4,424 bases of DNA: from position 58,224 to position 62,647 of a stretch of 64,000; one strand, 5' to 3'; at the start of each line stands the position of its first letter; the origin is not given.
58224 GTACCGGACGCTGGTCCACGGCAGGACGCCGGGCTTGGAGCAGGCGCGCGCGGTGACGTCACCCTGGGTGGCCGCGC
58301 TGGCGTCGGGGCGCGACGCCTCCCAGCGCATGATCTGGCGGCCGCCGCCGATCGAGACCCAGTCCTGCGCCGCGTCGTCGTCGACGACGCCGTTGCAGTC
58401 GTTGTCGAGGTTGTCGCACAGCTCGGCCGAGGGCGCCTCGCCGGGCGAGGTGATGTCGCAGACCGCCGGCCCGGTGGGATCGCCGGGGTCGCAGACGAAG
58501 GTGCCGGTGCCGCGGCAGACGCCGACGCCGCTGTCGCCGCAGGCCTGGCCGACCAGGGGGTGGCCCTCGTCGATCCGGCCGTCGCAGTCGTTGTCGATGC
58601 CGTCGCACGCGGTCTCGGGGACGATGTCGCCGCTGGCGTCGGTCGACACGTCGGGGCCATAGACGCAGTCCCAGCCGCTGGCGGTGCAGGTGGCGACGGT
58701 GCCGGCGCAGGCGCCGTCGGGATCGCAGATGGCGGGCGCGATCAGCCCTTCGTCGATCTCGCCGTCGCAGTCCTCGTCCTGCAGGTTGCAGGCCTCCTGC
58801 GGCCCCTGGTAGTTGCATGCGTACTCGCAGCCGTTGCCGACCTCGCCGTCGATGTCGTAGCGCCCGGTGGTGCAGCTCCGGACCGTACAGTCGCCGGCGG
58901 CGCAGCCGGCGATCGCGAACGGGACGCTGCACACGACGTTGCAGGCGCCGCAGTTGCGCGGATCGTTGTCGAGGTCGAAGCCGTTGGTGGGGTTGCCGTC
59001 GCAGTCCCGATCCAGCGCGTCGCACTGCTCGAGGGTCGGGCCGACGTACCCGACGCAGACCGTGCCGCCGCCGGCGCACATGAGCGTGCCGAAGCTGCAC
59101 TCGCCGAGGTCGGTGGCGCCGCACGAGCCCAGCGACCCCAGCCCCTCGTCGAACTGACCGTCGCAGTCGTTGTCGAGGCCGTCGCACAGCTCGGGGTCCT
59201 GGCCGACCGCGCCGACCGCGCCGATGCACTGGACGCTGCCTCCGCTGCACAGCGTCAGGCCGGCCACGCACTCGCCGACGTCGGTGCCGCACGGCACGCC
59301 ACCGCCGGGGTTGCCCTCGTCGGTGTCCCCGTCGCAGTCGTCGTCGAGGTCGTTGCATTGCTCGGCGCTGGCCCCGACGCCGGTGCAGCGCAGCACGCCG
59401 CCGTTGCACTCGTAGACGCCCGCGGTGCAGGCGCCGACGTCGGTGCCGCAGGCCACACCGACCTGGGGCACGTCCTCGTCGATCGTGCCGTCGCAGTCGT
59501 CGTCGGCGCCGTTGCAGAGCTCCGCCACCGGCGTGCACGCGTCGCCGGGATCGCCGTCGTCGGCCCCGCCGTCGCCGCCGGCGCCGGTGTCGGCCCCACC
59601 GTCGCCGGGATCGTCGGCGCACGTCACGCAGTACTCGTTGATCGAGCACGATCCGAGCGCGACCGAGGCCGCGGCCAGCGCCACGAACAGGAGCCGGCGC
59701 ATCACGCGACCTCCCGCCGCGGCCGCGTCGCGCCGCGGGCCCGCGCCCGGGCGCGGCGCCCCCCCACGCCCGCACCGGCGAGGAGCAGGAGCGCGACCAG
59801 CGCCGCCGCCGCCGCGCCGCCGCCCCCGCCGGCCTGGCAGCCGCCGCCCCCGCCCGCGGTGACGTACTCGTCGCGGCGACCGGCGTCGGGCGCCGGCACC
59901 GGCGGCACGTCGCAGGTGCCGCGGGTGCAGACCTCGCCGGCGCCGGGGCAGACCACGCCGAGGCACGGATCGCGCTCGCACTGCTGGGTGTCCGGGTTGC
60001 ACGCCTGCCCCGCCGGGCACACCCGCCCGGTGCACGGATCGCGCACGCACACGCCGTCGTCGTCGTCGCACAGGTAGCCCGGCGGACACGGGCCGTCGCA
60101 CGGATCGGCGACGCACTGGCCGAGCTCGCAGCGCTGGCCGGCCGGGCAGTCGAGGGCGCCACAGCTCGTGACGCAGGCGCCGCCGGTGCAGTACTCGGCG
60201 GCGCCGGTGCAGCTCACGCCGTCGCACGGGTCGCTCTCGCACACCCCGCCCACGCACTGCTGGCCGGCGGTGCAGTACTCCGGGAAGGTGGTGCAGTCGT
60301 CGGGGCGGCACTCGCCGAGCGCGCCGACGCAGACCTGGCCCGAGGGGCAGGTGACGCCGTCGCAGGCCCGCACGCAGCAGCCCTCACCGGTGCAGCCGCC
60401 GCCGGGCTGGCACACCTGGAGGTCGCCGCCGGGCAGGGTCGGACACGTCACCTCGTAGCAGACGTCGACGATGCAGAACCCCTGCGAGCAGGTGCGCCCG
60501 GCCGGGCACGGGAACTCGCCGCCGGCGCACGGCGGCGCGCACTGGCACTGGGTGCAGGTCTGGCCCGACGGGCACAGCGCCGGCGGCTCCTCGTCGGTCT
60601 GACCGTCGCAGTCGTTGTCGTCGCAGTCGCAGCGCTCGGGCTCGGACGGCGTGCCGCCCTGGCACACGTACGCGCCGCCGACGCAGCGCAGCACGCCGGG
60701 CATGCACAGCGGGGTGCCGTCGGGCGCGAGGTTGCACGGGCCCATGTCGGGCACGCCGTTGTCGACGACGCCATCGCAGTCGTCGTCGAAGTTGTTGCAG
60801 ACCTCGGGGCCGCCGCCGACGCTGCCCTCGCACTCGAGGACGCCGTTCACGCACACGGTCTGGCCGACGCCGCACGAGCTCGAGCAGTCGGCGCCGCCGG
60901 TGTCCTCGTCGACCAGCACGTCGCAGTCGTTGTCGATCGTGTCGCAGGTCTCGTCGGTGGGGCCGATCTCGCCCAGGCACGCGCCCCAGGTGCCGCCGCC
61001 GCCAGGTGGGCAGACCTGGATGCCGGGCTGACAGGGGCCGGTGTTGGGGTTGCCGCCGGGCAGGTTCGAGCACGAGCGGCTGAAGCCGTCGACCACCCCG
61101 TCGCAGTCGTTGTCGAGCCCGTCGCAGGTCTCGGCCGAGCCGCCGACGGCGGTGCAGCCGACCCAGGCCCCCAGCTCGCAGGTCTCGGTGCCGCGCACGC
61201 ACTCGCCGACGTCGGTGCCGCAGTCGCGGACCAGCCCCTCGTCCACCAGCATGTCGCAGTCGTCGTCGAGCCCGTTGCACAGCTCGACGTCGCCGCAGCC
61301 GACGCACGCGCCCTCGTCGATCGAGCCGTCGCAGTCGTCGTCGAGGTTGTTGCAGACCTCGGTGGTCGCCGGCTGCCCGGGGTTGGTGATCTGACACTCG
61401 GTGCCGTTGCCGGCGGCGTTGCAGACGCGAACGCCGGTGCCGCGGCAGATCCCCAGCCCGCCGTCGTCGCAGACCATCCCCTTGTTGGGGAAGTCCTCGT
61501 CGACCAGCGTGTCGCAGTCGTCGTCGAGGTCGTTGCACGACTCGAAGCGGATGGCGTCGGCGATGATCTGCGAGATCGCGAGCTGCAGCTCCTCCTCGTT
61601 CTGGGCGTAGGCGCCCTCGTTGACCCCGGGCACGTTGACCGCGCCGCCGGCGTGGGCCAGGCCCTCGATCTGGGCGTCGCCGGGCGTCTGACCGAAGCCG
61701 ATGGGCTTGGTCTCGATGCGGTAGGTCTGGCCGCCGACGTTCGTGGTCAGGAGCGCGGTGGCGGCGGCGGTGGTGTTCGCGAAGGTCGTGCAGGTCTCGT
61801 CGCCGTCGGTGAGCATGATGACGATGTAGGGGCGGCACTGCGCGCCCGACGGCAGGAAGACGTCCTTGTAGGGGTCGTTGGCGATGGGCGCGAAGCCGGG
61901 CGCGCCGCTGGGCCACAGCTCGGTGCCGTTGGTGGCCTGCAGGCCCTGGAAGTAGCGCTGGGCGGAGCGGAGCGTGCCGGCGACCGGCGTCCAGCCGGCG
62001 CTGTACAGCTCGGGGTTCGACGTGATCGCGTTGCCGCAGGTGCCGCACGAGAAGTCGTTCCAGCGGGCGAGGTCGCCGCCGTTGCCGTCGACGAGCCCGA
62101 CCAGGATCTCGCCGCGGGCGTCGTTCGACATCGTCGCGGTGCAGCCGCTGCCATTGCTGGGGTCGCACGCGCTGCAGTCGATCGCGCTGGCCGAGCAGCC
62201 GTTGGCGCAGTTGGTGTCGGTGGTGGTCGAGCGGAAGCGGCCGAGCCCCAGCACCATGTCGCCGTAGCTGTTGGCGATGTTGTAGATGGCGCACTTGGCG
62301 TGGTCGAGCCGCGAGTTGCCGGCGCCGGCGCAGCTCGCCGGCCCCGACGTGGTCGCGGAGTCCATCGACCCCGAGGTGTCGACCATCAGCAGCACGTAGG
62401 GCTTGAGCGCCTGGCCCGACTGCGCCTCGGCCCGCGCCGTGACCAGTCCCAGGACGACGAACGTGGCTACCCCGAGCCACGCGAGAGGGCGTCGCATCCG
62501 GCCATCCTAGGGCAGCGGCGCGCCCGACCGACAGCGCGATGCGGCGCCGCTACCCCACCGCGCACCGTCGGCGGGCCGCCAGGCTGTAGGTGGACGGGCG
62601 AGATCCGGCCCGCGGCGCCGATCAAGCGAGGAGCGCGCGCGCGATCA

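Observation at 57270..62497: Translationally coupled pair of giant Cys-rich surface proteins: VWA/MYXO-CTERM adhesin-like protein plus FGE-domain lipoprotein sharing the same '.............' modules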

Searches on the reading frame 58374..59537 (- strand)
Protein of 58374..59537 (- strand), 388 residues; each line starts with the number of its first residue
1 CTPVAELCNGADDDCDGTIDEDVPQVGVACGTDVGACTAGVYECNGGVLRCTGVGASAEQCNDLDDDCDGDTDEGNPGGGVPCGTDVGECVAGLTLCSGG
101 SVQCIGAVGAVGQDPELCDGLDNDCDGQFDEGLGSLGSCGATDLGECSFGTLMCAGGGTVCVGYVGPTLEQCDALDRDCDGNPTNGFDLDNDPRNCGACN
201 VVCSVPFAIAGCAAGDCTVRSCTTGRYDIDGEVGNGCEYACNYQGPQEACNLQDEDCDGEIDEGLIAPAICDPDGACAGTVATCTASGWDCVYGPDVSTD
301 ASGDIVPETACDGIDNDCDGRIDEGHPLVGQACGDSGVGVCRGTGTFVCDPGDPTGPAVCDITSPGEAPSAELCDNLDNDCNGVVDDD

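Call 44: search_solved_structures(query=window:58374-59537:-, max_evalue=10, show_alignments=4)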
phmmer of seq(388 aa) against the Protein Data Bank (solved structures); distinct sequences matched with E-value up to 10: 0.

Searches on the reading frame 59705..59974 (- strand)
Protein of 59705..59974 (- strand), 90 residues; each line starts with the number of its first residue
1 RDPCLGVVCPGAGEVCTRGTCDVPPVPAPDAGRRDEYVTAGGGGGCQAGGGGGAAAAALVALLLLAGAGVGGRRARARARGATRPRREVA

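Call 35: search_protein_families(library=ncbifam, proteins=[window:59705-59974:-], max_evalue=10)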
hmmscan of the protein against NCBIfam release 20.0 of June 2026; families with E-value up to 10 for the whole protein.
seq(90 aa): 4 families
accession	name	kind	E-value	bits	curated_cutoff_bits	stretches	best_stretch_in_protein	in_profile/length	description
NF045522.1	MXAN_2561_fam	equivalog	0.0031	17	150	1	27-64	258-297/304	MXAN_2561 family MXYO-CTERM-anchored protein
TIGR04564.1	Synergist_CTERM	domain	0.18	11.9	22.5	1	42-65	1-23/27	Synerg-CTERM sorting domain-containing protein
NF033191.4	JDVT-CTERM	domain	0.49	10.4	27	1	41-75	1-34/35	JDVT-CTERM domain-containing protein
TIGR03901.2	MYXO-CTERM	domain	1.3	9.5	20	1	42-76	2-33/34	MYXO-CTERM sorting domain-containing protein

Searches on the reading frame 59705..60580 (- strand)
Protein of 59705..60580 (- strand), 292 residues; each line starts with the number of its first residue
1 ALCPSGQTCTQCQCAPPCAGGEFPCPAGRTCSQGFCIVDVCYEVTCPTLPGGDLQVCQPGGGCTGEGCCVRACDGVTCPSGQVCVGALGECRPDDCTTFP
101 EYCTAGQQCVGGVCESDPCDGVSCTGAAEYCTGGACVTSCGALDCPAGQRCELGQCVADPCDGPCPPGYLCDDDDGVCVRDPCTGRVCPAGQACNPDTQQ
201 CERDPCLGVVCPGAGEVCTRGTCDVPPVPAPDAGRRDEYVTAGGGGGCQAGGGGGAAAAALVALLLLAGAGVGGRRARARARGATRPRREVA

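Call 32: search_protein_families(library=pfam, proteins=[window:59705-60580:-], max_evalue=10)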
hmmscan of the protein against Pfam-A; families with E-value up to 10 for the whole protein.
window:59705-60580:- (292 aa): 0 families

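Call 35: search_protein_families(library=ncbifam, proteins=[window:59705-60580:-], max_evalue=10)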
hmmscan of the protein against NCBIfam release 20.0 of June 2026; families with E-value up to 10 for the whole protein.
window:59705-60580:- (292 aa): 0 families

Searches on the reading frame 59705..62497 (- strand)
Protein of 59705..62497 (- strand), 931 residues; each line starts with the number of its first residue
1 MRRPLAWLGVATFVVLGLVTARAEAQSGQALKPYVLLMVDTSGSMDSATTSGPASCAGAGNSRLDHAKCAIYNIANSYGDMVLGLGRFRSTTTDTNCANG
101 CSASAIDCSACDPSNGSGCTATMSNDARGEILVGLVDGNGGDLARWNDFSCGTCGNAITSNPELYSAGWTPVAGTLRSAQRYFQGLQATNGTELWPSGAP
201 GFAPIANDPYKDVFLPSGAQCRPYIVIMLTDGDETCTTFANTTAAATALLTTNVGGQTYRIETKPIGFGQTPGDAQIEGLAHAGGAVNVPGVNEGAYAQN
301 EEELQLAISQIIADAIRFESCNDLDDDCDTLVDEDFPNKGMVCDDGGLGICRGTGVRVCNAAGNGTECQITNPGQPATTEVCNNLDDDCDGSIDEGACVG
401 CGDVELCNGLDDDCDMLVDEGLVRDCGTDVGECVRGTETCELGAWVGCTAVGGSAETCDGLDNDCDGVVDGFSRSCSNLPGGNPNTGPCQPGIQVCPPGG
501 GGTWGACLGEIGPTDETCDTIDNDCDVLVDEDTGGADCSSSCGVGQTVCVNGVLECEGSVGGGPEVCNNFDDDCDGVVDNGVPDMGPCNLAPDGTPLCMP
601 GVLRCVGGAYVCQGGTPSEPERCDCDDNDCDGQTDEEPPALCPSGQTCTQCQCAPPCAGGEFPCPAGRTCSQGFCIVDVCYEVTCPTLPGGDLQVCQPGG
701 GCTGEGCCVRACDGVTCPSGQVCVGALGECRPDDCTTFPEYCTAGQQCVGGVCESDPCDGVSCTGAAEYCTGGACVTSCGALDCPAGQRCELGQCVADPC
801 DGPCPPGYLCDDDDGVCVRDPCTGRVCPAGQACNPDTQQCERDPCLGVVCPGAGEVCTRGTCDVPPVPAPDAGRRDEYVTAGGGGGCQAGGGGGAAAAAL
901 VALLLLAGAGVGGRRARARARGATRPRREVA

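Call 4: search_protein_families(library=pfam, proteins=[window:59705-62497:-], max_evalue=0.1)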
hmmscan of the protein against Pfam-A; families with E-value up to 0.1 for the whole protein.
window:59705-62497:- (931 aa): 1 family
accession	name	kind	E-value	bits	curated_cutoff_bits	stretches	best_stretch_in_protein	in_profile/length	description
PF11617.13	Cu-binding_MopE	-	7.1e-16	58.6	27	3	376-395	11-30/30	Putative metal-binding motif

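Call 5: search_protein_families(library=ncbifam, proteins=[window:59705-62497:-], max_evalue=0.1)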
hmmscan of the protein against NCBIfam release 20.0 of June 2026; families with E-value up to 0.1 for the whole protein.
window:59705-62497:- (931 aa): 1 family
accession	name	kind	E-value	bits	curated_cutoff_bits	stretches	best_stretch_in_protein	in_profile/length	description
TIGR03788.1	marine_srt_targ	equivalog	0.089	11.2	551.65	0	17-48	256-287/629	marine proteobacterial sortase target protein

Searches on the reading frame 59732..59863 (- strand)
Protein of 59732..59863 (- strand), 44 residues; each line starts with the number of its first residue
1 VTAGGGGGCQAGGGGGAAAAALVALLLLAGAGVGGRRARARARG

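Call 35: search_protein_families(library=ncbifam, proteins=[window:59732-59863:-], max_evalue=10)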
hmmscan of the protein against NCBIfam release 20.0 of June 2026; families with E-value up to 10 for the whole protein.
seq(44 aa): 3 families
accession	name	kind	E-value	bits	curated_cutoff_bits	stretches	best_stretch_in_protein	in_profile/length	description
TIGR04564.1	Synergist_CTERM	domain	0.023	14.7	22.5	1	5-28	1-23/27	Synerg-CTERM sorting domain-containing protein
TIGR03901.2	MYXO-CTERM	domain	0.026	14.9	20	1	5-39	2-33/34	MYXO-CTERM sorting domain-containing protein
NF033191.4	JDVT-CTERM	domain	0.81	9.6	27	1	4-39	1-35/35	JDVT-CTERM domain-containing protein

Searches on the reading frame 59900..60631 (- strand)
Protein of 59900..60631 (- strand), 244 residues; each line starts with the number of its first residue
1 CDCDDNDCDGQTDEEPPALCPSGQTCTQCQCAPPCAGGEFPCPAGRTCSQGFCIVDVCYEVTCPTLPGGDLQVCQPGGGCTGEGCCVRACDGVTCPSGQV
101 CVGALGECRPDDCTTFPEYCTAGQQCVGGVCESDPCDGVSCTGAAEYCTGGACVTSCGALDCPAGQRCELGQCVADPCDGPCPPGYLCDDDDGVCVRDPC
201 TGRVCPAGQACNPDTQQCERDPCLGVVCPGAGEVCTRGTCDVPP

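Call 61: search_solved_structures(query=window:59900-60631:-, max_evalue=10, show_alignments=2)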
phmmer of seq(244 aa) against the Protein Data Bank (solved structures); distinct sequences matched with E-value up to 10: 0.

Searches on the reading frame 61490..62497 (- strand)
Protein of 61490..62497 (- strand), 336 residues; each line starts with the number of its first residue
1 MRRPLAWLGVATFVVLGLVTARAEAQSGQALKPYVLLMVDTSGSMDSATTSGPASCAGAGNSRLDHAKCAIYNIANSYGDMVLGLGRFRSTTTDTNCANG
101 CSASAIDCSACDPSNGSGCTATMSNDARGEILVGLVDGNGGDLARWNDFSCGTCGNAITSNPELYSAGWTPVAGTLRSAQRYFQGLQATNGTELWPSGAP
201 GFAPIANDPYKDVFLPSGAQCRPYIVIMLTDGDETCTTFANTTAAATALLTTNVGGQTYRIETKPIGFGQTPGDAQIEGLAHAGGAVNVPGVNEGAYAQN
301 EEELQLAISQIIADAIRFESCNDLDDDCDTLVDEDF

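Call 17: find_homologous_proteins(query=window:61490-62497:-)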
Query seq(336 aa) (336 aa): 39 proteins with E <= 0.001 among 6688 candidates.
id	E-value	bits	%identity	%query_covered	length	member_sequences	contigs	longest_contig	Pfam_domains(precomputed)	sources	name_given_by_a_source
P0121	2.8e-120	420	59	96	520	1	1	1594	PF11617.14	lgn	-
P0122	1.1e-114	401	59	92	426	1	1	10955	-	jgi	jgi:hypothetical protein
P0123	2.8e-81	291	59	71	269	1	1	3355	-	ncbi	-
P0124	1.8e-73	266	44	75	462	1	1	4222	-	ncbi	ncbi:MAG TPA: hypothetical protein VIV40_39120, partial [Kofleriaceae bacterium]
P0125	4.2e-73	265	46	93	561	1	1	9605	-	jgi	jgi:hypothetical protein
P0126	2.4e-72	262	48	96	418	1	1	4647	-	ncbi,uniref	ncbi:MAG: Tryptophan synthase alpha chain, partial [Devosia sp.]|uniref:hypothetical protein n=1 Tax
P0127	2.4e-69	252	48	94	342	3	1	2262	-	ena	-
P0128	2.3e-67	246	53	76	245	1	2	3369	-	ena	-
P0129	6.0e-67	244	50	42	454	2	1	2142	-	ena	-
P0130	5.7e-61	225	45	61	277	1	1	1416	-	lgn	-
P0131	5.5e-56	208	40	100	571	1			-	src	-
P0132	5.7e-54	202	56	50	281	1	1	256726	-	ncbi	ncbi:MAG: VWA domain-containing protein [Kofleriaceae bacterium]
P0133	1.9e-46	177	51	64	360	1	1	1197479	-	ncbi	-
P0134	1.4e-44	171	47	66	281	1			-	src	-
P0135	3.1e-43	166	45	78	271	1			-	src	-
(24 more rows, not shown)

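Call 30: predict_structure(alignment_id=A2)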
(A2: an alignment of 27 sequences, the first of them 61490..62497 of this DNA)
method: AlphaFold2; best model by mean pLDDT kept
length: 336 residues; sequences in the alignment: 27
mean_pLDDT: 79.5   pTM: 0.81
mean pLDDT of the five models: 79.5, 78.4, 78.1, 77.8, 77.3
residues with pLDDT >= 90: 157; 70-90: 85; 50-70: 40; < 50: 54
segments of 3 or more residues with pLDDT < 50: 1-5, 7-9, 17-27, 94-105, 107-118, 152-160
pLDDT, mean of each block of 10 residues (from residue 1): 48 49 50 94 89 88 94 85 87 48 46 48 79 90 80 44 74 93 95 92 94 82 95 80 96 96 97 95 96 96 96 84 56 54
secondary structure, 60 per line:
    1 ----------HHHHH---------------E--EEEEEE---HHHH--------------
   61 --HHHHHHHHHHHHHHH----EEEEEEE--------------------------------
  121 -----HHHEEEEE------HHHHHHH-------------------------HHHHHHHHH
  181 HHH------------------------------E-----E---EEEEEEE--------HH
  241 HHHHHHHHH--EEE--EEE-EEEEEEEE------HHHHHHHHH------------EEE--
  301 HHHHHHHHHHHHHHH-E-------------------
elements in order: H11-15 E34-39 H43-46 H63-77 E82-88 E129-133 H140-146 H172-183 E224-230 H239-249 E252-254 E257-259 E261-268 H275-283 E296-298 H301-315

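Call 32: search_protein_families(library=pfam, proteins=[window:61490-62497:-], max_evalue=10)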
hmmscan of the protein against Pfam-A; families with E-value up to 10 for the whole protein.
window:61490-62497:- (336 aa): 1 family
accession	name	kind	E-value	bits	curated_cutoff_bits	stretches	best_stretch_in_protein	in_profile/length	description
PF13519.12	VWA_2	-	0.067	14.3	27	1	35-90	1-47/107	von Willebrand factor type A domain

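Call 35: search_protein_families(library=ncbifam, proteins=[window:61490-62497:-], max_evalue=10)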
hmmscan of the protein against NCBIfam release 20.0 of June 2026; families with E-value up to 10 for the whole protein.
window:61490-62497:- (336 aa): 2 families
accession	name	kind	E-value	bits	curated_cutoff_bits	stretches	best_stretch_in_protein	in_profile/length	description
NF033757.1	gliding_CglB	equivalog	0.00058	19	200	1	27-61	29-63/402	adventurous gliding motility lipoprotein CglB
TIGR03788.1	marine_srt_targ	equivalog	0.0077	14.7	551.65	2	17-48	256-287/629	marine proteobacterial sortase target protein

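Call 58: search_protein_representatives(protein=window:61544-62416:-)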
Query: 291 residues. Proteins with E-value up to 0.001 (for the whole library): 203; up to 1e-10: 110; up to 1e-30: 40. The best 150 are listed.
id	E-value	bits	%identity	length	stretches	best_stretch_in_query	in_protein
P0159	4.8e-116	403.5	63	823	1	2-291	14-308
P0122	2.0e-100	352.3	60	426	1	1-291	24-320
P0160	6.9e-93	327.5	60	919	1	3-290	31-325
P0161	4.5e-85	301.8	51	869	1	4-290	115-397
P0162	1.0e-84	300.7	59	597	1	1-290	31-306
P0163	3.1e-84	299.1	55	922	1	2-290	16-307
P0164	3.6e-76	272.6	55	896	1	3-291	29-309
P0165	6.5e-70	252.1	52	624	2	3-196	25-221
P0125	1.3e-64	234.7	55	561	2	3-174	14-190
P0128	1.6e-64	234.4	59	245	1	1-228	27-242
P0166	8.2e-64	232.1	56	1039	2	67-290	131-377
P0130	8.9e-62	225.4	65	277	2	114-230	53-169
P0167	2.1e-58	214.3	52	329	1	2-264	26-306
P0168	2.4e-57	210.8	49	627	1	3-289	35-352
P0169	1.4e-56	208.3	54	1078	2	1-191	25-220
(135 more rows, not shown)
